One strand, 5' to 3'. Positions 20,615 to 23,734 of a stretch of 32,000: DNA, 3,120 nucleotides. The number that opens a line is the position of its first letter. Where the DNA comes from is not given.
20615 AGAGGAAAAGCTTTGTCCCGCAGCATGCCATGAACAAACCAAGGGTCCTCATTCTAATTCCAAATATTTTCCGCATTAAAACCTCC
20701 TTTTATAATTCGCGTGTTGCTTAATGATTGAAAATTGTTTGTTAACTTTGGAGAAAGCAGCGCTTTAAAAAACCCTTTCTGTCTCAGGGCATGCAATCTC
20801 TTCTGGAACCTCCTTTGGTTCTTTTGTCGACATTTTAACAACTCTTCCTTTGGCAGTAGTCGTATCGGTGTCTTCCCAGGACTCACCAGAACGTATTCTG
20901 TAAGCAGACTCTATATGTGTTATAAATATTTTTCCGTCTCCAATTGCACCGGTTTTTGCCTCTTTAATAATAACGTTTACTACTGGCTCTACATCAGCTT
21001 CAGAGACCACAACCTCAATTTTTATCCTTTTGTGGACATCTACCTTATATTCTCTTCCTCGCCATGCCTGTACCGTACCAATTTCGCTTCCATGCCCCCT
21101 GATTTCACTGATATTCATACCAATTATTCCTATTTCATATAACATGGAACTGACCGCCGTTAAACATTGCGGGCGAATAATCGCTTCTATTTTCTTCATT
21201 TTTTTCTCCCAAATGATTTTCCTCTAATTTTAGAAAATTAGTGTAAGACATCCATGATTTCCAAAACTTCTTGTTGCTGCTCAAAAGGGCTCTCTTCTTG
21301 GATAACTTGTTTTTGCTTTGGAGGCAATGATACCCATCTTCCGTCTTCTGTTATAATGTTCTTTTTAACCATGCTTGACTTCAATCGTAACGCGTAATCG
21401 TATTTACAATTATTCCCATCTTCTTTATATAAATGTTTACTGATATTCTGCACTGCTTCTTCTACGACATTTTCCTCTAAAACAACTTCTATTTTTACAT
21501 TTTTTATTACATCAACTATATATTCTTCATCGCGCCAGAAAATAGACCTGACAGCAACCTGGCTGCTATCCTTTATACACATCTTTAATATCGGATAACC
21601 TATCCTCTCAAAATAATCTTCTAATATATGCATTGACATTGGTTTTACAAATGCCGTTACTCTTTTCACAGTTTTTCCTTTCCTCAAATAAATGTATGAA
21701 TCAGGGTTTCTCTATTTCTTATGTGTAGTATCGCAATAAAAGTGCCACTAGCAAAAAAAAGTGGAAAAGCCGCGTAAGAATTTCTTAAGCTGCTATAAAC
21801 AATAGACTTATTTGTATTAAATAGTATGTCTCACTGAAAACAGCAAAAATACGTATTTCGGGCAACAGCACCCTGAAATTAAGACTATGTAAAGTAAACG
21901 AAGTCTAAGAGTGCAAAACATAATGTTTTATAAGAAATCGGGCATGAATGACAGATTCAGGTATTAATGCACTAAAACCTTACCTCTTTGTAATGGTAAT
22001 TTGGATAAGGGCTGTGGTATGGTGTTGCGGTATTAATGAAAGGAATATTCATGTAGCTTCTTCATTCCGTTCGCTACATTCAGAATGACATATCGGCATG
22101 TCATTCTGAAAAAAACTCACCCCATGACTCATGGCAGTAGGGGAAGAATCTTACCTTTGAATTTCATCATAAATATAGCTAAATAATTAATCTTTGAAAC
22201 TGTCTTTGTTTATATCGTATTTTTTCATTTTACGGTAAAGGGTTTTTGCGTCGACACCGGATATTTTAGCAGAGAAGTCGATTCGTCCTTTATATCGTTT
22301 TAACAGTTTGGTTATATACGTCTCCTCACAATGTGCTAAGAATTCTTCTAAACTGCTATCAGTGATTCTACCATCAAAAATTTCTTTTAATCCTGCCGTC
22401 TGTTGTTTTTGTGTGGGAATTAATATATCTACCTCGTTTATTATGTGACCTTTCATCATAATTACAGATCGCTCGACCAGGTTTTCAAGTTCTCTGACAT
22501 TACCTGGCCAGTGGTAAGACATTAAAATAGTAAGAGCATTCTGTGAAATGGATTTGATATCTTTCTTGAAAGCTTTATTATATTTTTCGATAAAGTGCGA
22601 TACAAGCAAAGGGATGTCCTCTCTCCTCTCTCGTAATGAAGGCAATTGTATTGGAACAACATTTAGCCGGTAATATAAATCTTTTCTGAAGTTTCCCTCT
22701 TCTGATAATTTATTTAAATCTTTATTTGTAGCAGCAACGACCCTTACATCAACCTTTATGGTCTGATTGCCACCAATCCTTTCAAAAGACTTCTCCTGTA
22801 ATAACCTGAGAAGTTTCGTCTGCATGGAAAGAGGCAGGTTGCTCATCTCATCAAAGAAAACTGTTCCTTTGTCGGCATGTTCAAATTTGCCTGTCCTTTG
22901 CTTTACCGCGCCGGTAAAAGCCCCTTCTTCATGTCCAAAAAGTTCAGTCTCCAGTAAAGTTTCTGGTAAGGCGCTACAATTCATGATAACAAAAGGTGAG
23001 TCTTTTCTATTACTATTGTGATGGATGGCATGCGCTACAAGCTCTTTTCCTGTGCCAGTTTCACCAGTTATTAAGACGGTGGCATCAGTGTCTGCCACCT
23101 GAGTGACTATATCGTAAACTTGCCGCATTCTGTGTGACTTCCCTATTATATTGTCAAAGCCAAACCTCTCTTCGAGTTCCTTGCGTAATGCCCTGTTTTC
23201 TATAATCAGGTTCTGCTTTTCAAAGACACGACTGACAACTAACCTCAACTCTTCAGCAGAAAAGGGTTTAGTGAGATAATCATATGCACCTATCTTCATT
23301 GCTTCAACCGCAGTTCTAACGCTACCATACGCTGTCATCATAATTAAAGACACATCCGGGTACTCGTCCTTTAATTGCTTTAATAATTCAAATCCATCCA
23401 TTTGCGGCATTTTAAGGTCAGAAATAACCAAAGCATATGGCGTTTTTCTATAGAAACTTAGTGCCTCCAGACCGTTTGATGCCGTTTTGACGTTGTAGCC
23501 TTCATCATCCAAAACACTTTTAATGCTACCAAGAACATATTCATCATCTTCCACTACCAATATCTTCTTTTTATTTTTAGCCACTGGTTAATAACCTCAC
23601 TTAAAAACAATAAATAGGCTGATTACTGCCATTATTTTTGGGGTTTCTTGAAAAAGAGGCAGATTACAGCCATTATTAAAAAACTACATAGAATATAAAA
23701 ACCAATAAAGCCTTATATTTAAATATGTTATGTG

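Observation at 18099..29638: Twin-Amt locus wired to heme-c sensing modules, a sigma54 activator and atypical PII proteins: candidate integrated ammonium/redox sensing-uptake system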

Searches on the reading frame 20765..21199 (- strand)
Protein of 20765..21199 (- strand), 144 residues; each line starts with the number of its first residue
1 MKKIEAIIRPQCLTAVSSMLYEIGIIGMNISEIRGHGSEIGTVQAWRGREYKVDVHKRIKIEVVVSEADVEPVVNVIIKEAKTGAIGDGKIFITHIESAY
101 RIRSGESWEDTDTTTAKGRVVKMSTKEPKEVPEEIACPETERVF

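Call 3: search_protein_families(library=pfam, proteins=[window:20765-21199:-], max_evalue=0.1)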
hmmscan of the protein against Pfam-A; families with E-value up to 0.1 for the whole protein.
window:20765-21199:- (144 aa): 1 family
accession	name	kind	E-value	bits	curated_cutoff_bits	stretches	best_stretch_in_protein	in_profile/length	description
PF00543.27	P-II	-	6.8e-25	87.8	25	1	1-106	1-102/102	Nitrogen regulatory protein P-II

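Call 4: search_protein_families(library=ncbifam, proteins=[window:20765-21199:-], max_evalue=0.1)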
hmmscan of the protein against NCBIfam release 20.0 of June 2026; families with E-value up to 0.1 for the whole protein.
window:20765-21199:- (144 aa): 2 families
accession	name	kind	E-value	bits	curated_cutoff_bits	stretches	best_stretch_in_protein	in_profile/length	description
NF008111.0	PRK10858.1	equivalog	6.5e-29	100.6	202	1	1-109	1-109/112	nitrogen regulatory protein P-II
NF007946.0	PRK10665.1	equivalog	2.9e-25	89.2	181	1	1-109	1-109/112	P-II family nitrogen regulator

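Call 30: search_solved_structures(query=window:20765-21199:-, max_evalue=0.00001, show_alignments=2)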
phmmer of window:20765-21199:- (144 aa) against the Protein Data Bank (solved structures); distinct sequences matched with E-value up to 0.00001: 41.
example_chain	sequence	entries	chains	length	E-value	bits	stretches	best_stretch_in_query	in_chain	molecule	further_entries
7p4v_A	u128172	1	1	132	3.1e-30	108.2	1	1-110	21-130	GlnK1 from Methanothermococcus thermolithotrophicus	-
2eg1_A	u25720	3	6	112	2.3e-29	105.3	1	1-109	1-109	Nitrogen regulatory protein P-II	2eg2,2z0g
7p4y_A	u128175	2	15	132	5.9e-29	104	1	1-106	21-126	GlnK2 from Methanothermococcus thermolithotrophicus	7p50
1ul3_A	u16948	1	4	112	1.7e-28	102.5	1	1-107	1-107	Nitrogen regulatory protein P-II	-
2xul_A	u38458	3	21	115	3.7e-28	101.4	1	1-110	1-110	NITROGEN REGULATORY PROTEIN P-II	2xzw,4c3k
1qy7_A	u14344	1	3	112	4.5e-28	101.2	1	1-108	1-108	Nitrogen regulatory protein P-II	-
2jj4_D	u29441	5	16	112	4.5e-28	101.2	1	1-108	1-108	NITROGEN REGULATORY PROTEIN P-II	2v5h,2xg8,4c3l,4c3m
2j9c_A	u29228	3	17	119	8e-28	100.4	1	1-108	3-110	HYPOTHETICAL NITROGEN REGULATORY PII-LIKE PROTEIN MJ0059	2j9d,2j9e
7p52_A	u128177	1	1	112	8.8e-28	100.2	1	1-108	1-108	Nitrogen regulatory protein GlnK1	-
2j9d_E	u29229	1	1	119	8.9e-28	100.2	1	1-108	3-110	HYPOTHETICAL NITROGEN REGULATORY PII-LIKE PROTEIN MJ0059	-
3n5b_A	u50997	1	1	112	1.2e-27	99.8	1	1-107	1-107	Nitrogen regulatory protein P-II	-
8wm7_E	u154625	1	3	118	1.4e-27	99.5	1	1-107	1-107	Nitrogen regulatory protein P-II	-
2gw8_A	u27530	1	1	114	2.2e-27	98.9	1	1-107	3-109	PII signal transduction protein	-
6yc7_A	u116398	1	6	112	2.9e-27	98.6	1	1-109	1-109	PII protein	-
4aff_A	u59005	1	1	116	3.2e-27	98.4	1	1-110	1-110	NITROGEN REGULATORY PROTEIN P-II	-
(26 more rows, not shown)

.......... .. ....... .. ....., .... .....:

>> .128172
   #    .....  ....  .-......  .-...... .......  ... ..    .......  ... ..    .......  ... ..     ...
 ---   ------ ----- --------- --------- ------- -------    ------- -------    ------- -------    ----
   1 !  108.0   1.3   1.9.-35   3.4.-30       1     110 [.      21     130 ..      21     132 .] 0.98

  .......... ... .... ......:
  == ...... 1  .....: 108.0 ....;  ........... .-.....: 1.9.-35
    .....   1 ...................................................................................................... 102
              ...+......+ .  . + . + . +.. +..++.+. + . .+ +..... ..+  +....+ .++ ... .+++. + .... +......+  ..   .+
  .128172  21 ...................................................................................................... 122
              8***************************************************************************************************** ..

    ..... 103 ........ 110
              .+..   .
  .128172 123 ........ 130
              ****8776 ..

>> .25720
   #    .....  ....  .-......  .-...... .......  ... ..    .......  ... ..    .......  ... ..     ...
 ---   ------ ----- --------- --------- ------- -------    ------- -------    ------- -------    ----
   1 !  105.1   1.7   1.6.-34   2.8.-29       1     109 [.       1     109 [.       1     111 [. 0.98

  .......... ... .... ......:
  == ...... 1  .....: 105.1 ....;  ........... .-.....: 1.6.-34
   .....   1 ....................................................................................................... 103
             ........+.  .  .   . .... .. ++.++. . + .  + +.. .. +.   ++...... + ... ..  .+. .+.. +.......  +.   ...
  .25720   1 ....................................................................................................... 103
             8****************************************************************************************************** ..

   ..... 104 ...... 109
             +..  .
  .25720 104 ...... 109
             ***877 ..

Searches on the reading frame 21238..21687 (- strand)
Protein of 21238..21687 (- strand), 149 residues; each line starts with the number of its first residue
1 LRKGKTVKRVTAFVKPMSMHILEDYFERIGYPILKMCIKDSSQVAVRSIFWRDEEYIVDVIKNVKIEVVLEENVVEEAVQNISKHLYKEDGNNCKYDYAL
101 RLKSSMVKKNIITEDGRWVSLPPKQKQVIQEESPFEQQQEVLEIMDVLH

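Call 3: search_protein_families(library=pfam, proteins=[window:21238-21687:-], max_evalue=0.1)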
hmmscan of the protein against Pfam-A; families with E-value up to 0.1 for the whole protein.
window:21238-21687:- (149 aa): 2 families
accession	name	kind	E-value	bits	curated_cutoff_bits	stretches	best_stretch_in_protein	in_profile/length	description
PF00543.27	P-II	-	0.0003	21.5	25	1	57-92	49-84/102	Nitrogen regulatory protein P-II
PF25451.1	SCP2_Rv3818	-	0.099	13.3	28.2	0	62-119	21-77/119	Rv3818-like, SCP2-like domain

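Call 4: search_protein_families(library=ncbifam, proteins=[window:21238-21687:-], max_evalue=0.1)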
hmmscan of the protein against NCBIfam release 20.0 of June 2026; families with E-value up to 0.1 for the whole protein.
window:21238-21687:- (149 aa): 4 families
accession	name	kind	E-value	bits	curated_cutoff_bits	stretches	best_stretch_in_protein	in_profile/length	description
NF008111.0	PRK10858.1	equivalog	1.2e-05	25.7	202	1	8-85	2-80/112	nitrogen regulatory protein P-II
NF007946.0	PRK10665.1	equivalog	6.7e-05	23.6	181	1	8-89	2-84/112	P-II family nitrogen regulator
NF045957.1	MHO_1590_dom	subfamily_domain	0.008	16.4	42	1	53-103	7-56/81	MHO_1590 family protein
NF007219.0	PRK09639.1-4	subfamily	0.031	14.3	276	1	39-124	9-91/176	RNA polymerase sigma factor SigX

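Call 38: search_solved_structures(query=window:21238-21669:-, max_evalue=10, show_alignments=2)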
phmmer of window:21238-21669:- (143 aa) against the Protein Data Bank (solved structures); distinct sequences matched with E-value up to 10: 30.
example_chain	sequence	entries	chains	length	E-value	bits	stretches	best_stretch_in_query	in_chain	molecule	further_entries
1hwu_A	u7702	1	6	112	1e-07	35.2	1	1-78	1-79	PII PROTEIN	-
2eg1_A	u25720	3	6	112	3.6e-06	30.3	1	1-78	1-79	Nitrogen regulatory protein P-II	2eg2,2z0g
6yc7_A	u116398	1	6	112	3.8e-05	26.9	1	1-75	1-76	PII protein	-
6yc6_A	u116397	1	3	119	4.6e-05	26.7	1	1-75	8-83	PII protein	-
7p52_A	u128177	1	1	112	9.6e-05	25.6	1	1-78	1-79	Nitrogen regulatory protein GlnK1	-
2j9d_E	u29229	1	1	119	0.00011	25.5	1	1-78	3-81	HYPOTHETICAL NITROGEN REGULATORY PII-LIKE PROTEIN MJ0059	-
2j9c_A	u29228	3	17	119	0.00011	25.5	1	1-78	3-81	HYPOTHETICAL NITROGEN REGULATORY PII-LIKE PROTEIN MJ0059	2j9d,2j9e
2gw8_A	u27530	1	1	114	0.00013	25.2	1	1-76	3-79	PII signal transduction protein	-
1pil_A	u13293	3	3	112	0.00014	25.1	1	1-78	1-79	SIGNAL TRANSDUCING PROTEIN P2 | PII | Nitrogen regulatory protein P-II 1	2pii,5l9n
3lf0_A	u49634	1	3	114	0.00014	25.1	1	1-77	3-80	Nitrogen regulatory protein P-II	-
3bzq_A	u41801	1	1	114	0.00014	25.1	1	1-77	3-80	Nitrogen regulatory protein P-II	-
4ozj_A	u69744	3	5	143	0.00067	22.9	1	2-79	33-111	Nitrogen regulatory protein P-II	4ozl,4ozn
2gnk_A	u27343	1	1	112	0.00099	22.3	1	1-82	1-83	PROTEIN (NITROGEN REGULATORY PROTEIN)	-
1gnk_A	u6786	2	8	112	0.001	22.3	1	1-82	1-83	PROTEIN (GLNK) | Nitrogen regulatory protein P-II 2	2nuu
7p4y_A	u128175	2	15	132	0.0012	22.1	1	1-79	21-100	GlnK2 from Methanothermococcus thermolithotrophicus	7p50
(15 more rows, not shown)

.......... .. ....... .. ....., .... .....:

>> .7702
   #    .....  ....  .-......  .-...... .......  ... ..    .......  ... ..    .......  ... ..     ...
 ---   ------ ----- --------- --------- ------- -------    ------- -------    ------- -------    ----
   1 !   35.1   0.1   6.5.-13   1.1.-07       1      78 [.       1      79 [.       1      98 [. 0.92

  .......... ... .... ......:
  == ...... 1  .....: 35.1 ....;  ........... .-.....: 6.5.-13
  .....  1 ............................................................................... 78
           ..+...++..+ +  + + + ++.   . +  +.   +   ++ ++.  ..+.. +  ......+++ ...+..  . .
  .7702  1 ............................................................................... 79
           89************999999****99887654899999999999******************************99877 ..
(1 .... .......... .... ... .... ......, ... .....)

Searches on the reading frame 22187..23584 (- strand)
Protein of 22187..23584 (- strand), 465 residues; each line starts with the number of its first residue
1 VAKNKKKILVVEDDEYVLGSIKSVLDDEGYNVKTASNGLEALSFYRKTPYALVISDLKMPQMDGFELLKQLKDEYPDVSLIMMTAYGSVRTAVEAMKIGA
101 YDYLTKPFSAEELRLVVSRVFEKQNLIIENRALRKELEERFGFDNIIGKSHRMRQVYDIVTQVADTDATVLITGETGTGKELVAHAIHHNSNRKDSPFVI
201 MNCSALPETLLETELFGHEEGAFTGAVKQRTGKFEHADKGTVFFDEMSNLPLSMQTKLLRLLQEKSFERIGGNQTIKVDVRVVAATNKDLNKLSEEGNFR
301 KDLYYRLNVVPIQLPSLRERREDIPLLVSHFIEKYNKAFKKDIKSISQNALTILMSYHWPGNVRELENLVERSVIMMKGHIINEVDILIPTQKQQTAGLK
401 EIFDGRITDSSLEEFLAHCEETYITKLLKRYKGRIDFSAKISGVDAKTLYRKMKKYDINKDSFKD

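Call 3: search_protein_families(library=pfam, proteins=[window:22187-23584:-], max_evalue=0.1)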
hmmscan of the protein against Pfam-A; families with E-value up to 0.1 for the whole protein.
window:22187-23584:- (465 aa): 21 families
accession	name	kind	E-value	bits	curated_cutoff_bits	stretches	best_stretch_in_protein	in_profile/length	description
PF00158.32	Sigma54_activat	-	1e-73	247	20.2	1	146-313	1-168/168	Sigma-54 interaction domain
PF00072.30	Response_reg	-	9.4e-32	109.9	30.2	1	8-116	1-109/111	Response regulator receiver domain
PF25601.1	AAA_lid_14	-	1.7e-28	98.7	27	1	318-388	1-71/87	AAA+ ATPase lid domain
PF14532.12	Sigma54_activ_2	-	1.2e-23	84.3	25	1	147-317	1-138/138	Sigma-54 interaction domain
PF07728.20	AAA_5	-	4.1e-08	33.8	22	1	170-290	2-125/139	AAA domain (dynein-related subfamily)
PF02954.25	HTH_8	-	2.2e-06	27.7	22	1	419-456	5-42/42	Bacterial regulatory protein, Fis family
PF00004.35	AAA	-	3.7e-06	27.9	21.2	1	170-295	1-116/131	ATPase family associated with various cellular activities (AAA)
PF07724.20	AAA_2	-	1e-05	26.1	27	1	168-299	4-136/166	AAA domain (Cdc48 subfamily)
PF18024.7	HTH_50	-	0.0012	18.9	27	1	411-459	3-50/50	Helix-turn-helix domain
PF12775.13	AAA_7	-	0.0014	18.6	25.8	1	158-205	24-71/181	P-loop containing dynein motor region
PF13191.12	AAA_16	-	0.0033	18.4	32.6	1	147-216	3-79/167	AAA ATPase domain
PF01078.27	Mg_chelatase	-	0.004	17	20.3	0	225-287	93-157/207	Magnesium chelatase, subunit ChlI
PF08298.17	AAA_PrkA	-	0.0054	16.3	25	1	231-288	226-283/358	PrkA AAA domain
PF13401.12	AAA_22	-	0.01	16.6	27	1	166-209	4-49/130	AAA domain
PF20030.5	bpMoxR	-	0.01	15.3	27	1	156-288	20-145/205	MoxR domain in the MoxR-vWA-beta-propeller ternary systems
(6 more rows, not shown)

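Call 4: search_protein_families(library=ncbifam, proteins=[window:22187-23584:-], max_evalue=0.1)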
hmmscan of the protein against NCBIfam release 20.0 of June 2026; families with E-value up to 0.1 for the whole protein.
window:22187-23584:- (465 aa): 132 families (the best 25 are shown)
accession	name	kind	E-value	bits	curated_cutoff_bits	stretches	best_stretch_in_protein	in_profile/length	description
NF008469.0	PRK11361.1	equivalog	7.3e-150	499.7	714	1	4-459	3-457/461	acetoacetate metabolism transcriptional regulator AtoC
TIGR01818.1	ntrC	equivalog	7.9e-132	440.3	558.6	1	8-436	1-443/463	nitrogen regulation protein NR(I)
TIGR02915.1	PEP_resp_reg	equivalog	2e-130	435.6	502.6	1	8-458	1-444/445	PEP-CTERM-box response regulator transcription factor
NF051870.1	NAssimRespRegNtrX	equivalog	7.4e-125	417.4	600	1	6-455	2-449/452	nitrogen assimilation response regulator NtrX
NF007689.0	PRK10365.1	equivalog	1.8e-121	406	760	1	1-389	1-384/441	sigma-54-dependent response regulator transcription factor ZraR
TIGR01817.1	nifA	equivalog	5.9e-118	394.9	528.85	1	131-401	183-452/534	nif-specific transcriptional activator NifA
NF041946.1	LuxO_transreg_Vib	equivalog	1.2e-116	390.3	800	1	11-457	2-461/463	quorum-sensing sigma-54 dependent transcriptional regulator LuxO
NF041552.1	TF_PrdR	equivalog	8.3e-114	381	795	1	128-457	253-577/577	sigma-54 dependent transcriptional regulator PrdR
NF011695.0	PRK15115.1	equivalog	1.3e-113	380.1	763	1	2-465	3-445/445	two-component system response regulator GlrR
NF008176.1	PRK10923.1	equivalog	4.3e-109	365.2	620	1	5-387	3-381/469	nitrogen regulation protein NR(I)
NF050807.1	TransRegFlbDCaul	equivalog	2.3e-103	346.5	750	2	145-457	119-439/454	sigma-54-dependent transcriptional regulator FlbD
NF003451.0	PRK05022.1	equivalog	3e-103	346.2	476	1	138-459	184-511/512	nitric oxide reductase transcriptional regulator NorR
NF011958.0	PRK15429.1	equivalog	2.4e-100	337.2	830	1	123-462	357-690/692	formate hydrogenlyase transcriptional activator FlhA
NF049963.1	RespRegFlgRCampy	domain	2.5e-98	329.8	750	1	8-457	3-428/429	fla regulon two-component system response regulator FlgR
NF038308.1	RNA_repair_RtcR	equivalog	3.2e-97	326.6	650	1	86-393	120-438/530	RNA repair transcriptional activator RtcR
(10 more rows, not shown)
